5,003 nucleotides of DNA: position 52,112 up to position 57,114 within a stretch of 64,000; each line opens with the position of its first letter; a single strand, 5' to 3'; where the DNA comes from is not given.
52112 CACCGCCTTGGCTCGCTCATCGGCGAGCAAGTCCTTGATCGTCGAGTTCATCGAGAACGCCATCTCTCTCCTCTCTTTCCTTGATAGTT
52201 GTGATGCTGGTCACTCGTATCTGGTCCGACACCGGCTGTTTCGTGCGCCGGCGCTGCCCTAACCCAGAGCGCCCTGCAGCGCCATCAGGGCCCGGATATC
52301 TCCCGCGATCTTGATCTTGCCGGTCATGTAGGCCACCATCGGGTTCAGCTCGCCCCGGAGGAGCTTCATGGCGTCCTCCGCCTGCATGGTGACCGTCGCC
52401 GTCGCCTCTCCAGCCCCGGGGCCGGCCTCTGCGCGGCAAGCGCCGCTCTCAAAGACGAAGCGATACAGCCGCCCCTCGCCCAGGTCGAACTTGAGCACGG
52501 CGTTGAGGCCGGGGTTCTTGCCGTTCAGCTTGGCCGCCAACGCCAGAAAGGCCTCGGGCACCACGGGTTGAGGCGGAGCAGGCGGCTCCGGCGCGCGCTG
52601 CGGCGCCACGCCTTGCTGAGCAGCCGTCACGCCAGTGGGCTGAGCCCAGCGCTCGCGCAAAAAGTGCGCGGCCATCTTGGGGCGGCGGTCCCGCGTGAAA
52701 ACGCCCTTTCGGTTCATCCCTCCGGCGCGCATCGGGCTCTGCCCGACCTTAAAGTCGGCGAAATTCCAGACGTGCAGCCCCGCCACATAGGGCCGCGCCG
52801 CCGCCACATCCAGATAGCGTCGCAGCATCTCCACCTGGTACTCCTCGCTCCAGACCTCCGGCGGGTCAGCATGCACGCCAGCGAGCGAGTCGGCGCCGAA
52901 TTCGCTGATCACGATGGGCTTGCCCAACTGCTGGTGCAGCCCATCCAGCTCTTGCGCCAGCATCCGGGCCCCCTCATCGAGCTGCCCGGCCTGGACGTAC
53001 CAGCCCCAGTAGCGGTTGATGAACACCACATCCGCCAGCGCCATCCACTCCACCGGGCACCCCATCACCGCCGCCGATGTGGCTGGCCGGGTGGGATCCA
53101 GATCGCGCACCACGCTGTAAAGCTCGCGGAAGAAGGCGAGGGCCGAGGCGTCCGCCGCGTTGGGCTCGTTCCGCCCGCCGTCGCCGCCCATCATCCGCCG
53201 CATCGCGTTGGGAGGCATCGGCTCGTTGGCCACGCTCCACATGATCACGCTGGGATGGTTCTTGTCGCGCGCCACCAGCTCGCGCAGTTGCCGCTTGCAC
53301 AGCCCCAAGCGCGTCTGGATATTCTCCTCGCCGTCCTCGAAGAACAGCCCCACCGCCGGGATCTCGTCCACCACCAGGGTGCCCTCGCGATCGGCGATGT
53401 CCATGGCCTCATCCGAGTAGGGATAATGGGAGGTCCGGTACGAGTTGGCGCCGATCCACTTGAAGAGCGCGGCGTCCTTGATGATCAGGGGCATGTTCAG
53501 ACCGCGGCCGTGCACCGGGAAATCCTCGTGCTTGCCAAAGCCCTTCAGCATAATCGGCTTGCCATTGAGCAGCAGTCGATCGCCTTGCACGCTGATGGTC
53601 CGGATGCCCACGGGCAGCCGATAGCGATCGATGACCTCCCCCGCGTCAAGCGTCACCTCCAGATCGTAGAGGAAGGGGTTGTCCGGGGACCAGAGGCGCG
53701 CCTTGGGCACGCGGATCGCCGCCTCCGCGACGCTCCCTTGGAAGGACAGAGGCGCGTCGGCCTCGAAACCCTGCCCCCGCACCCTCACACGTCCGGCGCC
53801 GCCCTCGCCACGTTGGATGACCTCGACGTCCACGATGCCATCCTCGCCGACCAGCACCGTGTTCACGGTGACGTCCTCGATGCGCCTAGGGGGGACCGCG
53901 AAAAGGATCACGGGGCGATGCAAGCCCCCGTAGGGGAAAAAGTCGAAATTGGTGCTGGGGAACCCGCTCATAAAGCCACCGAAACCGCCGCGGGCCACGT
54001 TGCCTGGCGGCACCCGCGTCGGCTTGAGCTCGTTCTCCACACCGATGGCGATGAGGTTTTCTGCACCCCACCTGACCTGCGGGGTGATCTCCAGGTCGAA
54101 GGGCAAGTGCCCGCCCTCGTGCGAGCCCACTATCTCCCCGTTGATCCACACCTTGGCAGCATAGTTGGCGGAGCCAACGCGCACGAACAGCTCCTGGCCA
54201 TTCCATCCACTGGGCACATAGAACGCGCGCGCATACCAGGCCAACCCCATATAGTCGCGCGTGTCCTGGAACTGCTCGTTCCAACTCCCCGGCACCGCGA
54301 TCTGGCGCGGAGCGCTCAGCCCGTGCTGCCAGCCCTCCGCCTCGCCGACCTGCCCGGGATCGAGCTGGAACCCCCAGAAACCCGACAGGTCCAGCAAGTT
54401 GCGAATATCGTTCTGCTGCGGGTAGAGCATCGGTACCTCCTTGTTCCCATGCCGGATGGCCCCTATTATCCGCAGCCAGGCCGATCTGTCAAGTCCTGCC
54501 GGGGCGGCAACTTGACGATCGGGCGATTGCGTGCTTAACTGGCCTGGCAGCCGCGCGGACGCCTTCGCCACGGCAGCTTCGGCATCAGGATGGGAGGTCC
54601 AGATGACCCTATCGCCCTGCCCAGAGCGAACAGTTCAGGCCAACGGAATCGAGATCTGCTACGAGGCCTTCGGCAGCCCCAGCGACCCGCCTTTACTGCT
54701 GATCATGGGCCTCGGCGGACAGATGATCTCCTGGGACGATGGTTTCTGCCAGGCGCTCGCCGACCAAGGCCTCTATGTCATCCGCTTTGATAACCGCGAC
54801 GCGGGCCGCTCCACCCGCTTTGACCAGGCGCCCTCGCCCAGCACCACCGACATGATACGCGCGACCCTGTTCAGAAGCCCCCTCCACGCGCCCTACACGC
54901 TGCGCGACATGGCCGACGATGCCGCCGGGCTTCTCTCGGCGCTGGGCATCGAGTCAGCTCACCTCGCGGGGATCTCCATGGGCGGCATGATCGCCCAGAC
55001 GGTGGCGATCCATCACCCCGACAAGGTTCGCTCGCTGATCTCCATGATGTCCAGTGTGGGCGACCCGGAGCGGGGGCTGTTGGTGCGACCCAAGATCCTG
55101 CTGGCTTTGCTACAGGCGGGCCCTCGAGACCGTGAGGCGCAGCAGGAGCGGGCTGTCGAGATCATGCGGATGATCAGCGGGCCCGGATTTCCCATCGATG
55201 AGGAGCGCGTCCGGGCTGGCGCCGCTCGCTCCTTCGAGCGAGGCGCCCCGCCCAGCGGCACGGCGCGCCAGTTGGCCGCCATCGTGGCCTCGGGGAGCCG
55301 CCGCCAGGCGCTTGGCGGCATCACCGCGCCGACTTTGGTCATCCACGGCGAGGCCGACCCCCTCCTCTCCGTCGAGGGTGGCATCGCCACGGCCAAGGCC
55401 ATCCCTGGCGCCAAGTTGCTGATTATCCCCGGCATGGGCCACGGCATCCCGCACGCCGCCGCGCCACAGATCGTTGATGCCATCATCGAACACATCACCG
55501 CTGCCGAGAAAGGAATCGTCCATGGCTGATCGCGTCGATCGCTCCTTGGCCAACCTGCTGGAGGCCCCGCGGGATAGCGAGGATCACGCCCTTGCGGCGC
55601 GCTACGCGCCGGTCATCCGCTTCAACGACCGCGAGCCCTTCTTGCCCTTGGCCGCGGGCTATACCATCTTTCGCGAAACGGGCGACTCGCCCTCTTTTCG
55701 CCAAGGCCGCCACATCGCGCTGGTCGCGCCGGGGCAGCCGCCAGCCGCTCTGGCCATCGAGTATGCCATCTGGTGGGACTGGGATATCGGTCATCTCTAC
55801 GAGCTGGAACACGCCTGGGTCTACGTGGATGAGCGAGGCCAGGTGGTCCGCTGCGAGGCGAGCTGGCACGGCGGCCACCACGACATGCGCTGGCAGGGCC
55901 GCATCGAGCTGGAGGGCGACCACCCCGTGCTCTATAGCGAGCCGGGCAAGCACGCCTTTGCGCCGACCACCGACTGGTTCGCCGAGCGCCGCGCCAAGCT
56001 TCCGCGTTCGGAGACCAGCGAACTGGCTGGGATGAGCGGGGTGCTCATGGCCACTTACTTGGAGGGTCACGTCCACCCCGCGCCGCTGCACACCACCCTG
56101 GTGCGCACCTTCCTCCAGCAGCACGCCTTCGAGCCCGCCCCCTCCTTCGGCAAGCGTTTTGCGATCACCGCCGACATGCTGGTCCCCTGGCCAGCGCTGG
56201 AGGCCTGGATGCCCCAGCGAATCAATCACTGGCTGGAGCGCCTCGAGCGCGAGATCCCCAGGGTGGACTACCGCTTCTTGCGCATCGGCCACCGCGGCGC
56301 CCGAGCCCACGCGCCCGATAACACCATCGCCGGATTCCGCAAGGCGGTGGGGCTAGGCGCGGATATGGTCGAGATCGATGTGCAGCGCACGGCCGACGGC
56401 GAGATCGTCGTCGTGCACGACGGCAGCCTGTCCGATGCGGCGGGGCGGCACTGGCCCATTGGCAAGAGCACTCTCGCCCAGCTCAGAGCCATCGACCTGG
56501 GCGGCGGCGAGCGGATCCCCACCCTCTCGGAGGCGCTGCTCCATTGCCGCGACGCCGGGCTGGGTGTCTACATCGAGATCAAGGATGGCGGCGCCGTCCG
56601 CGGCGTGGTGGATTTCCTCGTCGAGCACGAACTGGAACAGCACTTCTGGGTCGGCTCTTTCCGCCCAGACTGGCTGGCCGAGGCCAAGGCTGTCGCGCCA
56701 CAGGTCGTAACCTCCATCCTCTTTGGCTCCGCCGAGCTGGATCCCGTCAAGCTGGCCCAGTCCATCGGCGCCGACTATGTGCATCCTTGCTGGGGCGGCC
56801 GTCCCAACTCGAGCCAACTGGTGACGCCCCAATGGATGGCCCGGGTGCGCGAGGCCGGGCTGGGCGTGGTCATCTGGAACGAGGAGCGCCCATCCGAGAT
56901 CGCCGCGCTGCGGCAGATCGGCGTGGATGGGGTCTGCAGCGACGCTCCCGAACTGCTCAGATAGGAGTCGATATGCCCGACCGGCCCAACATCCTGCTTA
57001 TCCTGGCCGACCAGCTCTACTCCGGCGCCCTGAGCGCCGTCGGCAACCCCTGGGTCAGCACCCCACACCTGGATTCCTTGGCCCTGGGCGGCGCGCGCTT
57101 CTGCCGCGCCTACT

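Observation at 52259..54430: GusA-like GH2 beta-glucuronidase fused to a C-terminal SCP2 sterol-carrier domain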

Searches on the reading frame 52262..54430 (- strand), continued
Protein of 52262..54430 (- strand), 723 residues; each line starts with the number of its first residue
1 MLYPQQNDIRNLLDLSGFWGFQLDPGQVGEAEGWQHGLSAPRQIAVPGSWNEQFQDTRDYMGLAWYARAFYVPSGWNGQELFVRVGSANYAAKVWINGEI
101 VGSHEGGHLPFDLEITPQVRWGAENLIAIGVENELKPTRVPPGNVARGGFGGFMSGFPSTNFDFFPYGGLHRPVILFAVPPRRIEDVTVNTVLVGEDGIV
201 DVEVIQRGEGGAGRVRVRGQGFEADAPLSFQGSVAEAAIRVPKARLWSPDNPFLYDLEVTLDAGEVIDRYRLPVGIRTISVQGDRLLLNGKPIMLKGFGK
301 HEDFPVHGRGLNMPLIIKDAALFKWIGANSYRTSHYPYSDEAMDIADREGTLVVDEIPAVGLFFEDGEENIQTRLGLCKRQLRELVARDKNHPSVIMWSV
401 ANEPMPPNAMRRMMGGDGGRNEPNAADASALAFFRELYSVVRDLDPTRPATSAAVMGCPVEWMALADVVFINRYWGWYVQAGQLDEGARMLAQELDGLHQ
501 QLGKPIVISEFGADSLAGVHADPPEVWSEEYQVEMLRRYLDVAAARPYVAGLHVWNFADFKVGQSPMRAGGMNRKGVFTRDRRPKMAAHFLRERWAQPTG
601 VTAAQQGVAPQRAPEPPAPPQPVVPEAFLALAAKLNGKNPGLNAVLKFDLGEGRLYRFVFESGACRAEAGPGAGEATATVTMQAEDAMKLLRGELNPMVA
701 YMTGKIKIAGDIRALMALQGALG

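Call 62: find_encoding_contigs(protein=P0032, flank=6000, max_places=1)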
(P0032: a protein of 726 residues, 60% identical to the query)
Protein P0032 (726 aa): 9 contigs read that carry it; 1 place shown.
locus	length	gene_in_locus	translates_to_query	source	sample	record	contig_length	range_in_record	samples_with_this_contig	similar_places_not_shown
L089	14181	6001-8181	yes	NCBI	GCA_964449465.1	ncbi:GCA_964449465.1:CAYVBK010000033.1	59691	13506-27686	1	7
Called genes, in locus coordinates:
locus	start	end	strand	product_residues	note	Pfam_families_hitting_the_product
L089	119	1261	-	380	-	-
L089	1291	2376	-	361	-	-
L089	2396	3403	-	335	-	PF03462:PCRF, PF00472:RF-1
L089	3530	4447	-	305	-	PF02881:SRP54_N, PF00448:SRP54, PF13401:AAA_22 (weak), PF13604:AAA_30 (weak)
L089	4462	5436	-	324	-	PF05448:AXE1, PF02129:Peptidase_S15 (weak), PF12146:Hydrolase_4 (faint), PF00561:Abhydrolase_1 (faint), PF12697:Abhydrolase_6 (weak), PF00326:Peptidase_S9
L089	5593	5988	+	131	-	PF06961:DUF1294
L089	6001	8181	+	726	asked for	PF02837:Glyco_hydro_2_N, PF13364:BetaGal_ABD2 (faint), PF22666:Glyco_hydro_2_N2 (weak), PF00703:Glyco_hydro_2, PF02836:Glyco_hydro_2_C, PF02036:SCP2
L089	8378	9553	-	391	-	PF00162:PGK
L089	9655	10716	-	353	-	PF00044:Gp_dh_N, PF02800:Gp_dh_C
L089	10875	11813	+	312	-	PF04203:Sortase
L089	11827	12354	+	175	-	PF19928:DUF6391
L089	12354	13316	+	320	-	PF06144:DNA_pol3_delta, PF21694:DNA_pol3_delta_C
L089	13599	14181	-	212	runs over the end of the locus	PF01726:LexA_DNA_bind, PF00717:Peptidase_S24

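Call 71: search_protein_families(library=pfam, proteins=[L005:10136-10540:+], max_evalue=1)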
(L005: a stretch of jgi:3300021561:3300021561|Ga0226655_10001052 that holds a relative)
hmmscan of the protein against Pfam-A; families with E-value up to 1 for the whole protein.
L005:10136-10540:+ (134 aa): 0 families

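Call 73: find_encoding_contigs(protein=P0002, flank=4000, max_places=1)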
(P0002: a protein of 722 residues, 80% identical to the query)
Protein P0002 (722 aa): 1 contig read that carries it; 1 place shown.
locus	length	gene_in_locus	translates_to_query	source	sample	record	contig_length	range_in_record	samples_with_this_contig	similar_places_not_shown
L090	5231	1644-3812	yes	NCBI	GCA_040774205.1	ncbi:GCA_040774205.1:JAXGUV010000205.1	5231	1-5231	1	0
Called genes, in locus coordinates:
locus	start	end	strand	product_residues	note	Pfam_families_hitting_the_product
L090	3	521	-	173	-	?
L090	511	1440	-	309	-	PF00561:Abhydrolase_1, PF12146:Hydrolase_4, PF12697:Abhydrolase_6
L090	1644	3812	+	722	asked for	PF02837:Glyco_hydro_2_N, PF00703:Glyco_hydro_2, PF02836:Glyco_hydro_2_C, PF02036:SCP2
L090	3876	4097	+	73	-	-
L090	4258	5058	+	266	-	PF20434:BD-FAE, PF07859:Abhydrolase_3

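Call 74: find_encoding_contigs(protein=P0015, flank=5000, max_places=1)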
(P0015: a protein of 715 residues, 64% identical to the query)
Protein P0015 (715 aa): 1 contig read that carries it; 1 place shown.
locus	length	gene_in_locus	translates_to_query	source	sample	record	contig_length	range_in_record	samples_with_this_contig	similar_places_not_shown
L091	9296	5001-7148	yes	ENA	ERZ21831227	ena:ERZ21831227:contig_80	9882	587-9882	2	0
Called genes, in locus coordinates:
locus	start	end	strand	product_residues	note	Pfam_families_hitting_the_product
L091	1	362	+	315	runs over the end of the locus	?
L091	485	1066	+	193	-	PF00072:Response_reg, PF03861:ANTAR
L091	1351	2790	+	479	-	PF13191:AAA_16 (weak), PF13401:AAA_22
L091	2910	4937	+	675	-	PF14871:GHL6, PF08532:Glyco_hydro_42M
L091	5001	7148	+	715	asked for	PF02837:Glyco_hydro_2_N, PF22666:Glyco_hydro_2_N2 (weak), PF00703:Glyco_hydro_2, PF02836:Glyco_hydro_2_C, PF02036:SCP2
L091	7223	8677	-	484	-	PF03415:Peptidase_C11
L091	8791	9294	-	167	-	?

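Call 76: search_protein_families(library=pfam, proteins=[L006:56-1063:+, L006:1079-2353:+, L006:5181-6281:-, L090:4258-5058:+, L090:511-1440:-], max_evalue=0.001)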
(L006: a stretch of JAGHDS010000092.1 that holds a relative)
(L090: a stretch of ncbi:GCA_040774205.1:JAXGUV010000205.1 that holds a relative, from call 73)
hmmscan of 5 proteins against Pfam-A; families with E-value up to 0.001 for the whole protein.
L006:56-1063:+ (335 aa): 2 families
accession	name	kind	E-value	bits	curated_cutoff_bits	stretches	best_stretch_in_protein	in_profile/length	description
PF10988.14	DUF2807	-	1.1e-22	81.1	24.2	1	205-304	83-181/181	Putative auto-transporter adhesin, head GIN domain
PF00005.33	ABC_tran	-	1.2e-13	52.2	25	1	4-99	55-137/137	ABC transporter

L006:1079-2353:+ (424 aa): 0 families

L006:5181-6281:- (366 aa): 0 families

L090:4258-5058:+ (266 aa): 2 families
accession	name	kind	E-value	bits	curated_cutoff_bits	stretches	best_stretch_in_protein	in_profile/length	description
PF07859.19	Abhydrolase_3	-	1.1e-13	51.9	25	1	83-205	2-110/210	alpha/beta hydrolase fold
PF20434.5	BD-FAE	-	1.2e-12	48.3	26.8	1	81-178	15-111/215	BD-FAE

L090:511-1440:- (309 aa): 5 families
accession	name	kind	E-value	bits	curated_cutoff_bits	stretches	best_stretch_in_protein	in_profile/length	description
PF00561.26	Abhydrolase_1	-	4.2e-27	95.8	25.8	1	29-282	1-240/245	alpha/beta hydrolase fold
PF12697.13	Abhydrolase_6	-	6.1e-15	56.9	26.3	1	36-293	6-216/217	Alpha/beta hydrolase family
PF12146.15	Hydrolase_4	-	5.3e-13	49.3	27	1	43-282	18-234/239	Serine aminopeptidase, S33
PF20408.4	Abhydrolase_11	-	0.0003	21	27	0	232-275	118-160/193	Alpha/beta hydrolase domain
PF08386.16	Abhydrolase_4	-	0.00036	21.1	21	1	234-283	27-76/103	TAP-like protein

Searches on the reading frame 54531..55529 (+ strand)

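Call 10: search_protein_families(library=pfam, proteins=[window:54531-55529:+], max_evalue=0.001)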
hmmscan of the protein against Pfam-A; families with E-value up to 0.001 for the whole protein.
window:54531-55529:+ (332 aa): 5 families
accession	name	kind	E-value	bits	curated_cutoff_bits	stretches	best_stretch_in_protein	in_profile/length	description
PF00561.26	Abhydrolase_1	-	1.4e-23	84.3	25.8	1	53-305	1-239/245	alpha/beta hydrolase fold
PF12146.15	Hydrolase_4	-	1.7e-14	54.1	27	1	60-306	12-234/239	Serine aminopeptidase, S33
PF12697.13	Abhydrolase_6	-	1.2e-13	52.6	26.3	1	60-313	6-212/217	Alpha/beta hydrolase family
PF08386.16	Abhydrolase_4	-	2.5e-05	24.8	21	1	265-313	34-82/103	TAP-like protein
PF00756.26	Esterase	-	0.00098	19.4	22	0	144-180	118-153/251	Putative esterase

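Call 79: search_protein_families(library=ncbifam, proteins=[window:54531-55529:+], max_evalue=0.01)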
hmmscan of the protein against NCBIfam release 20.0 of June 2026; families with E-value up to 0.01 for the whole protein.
window:54531-55529:+ (332 aa): 37 families (the best 25 are shown)
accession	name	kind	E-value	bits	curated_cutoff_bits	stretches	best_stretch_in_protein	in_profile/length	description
NF052610.1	macro_16_ester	equivalog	2.4e-63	214.1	420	1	32-322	3-280/281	alpha/beta fold macrolide esterase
NF053683.1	esterase_mleBRB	exception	6.9e-58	196.5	585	1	32-323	3-277/280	BRB family alpha/beta fold macrolide esterase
NF053693.1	esterase_mleCBF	exception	1.7e-48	165.4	564.5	1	32-321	3-277/279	CBF family alpha/beta fold macrolide esterase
NF053684.1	esterase_mleBCA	exception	2.2e-48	164.8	570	1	32-322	3-281/281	BCA family alpha/beta fold macrolide esterase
NF041759.1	mac_hydro_EstT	equivalog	4.1e-44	150.8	450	1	32-322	2-277/278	macrolide hydrolase EstT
NF033124.1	estX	equivalog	1.4e-42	145.7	600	1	32-320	3-277/280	macrolide esterase EstX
NF051488.1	bifunc_PcaDC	exception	1.6e-29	103.2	390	1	46-326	6-254/375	bifunctional 3-oxoadipate enol-lactonase/4-carboxymuconolactone decarboxylase PcaDC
TIGR02427.1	protocat_pcaD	equivalog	1.2e-24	87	255.85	2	119-174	57-112/251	3-oxoadipate enol-lactonase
NF051487.1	bifunc_PcaCD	exception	8.5e-20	71.2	430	1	119-312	216-400/413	bifunctional 4-carboxymuconolactone decarboxylase/3-oxoadipate enol-lactonase PcaCD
NF011457.0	PRK14875.1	equivalog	4.6e-16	58.8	307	1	120-177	177-233/372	acetoin dehydrogenase dihydrolipoyllysine-residue acetyltransferase subunit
NF058673.1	LipAdnlyCyLipJMY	equivalog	4.3e-14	52.1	800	1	125-325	87-285/449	bifunctional lipase/adenylate cyclase LipJ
TIGR02240.1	PHA_depoly_arom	equivalog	3.3e-13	49.6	250.6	1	119-314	69-255/276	poly(3-hydroxyalkanoate) depolymerase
TIGR03611.1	RutD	equivalog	1.3e-12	47.6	238.5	1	116-319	55-252/258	pyrimidine utilization protein D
NF050089.1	i_nPHAscl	equivalog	1.7e-11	43.7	300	1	123-174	66-117/288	intracellular short-chain-length polyhydroxyalkanoate depolymerase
TIGR03056.1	bchO_mg_che_rel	equivalog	7.3e-11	41.6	172.55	1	113-321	67-275/278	alpha/beta fold hydrolase BchO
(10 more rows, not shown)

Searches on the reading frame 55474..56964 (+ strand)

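Call 10: search_protein_families(library=pfam, proteins=[window:55474-56964:+], max_evalue=0.001)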
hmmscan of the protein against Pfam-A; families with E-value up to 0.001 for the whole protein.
window:55474-56964:+ (496 aa): 1 family
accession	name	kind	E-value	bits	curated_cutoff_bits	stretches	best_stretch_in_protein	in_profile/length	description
PF03009.23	GDPD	-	1.8e-31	110.6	23.6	1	273-493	1-243/244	Glycerophosphoryl diester phosphodiesterase family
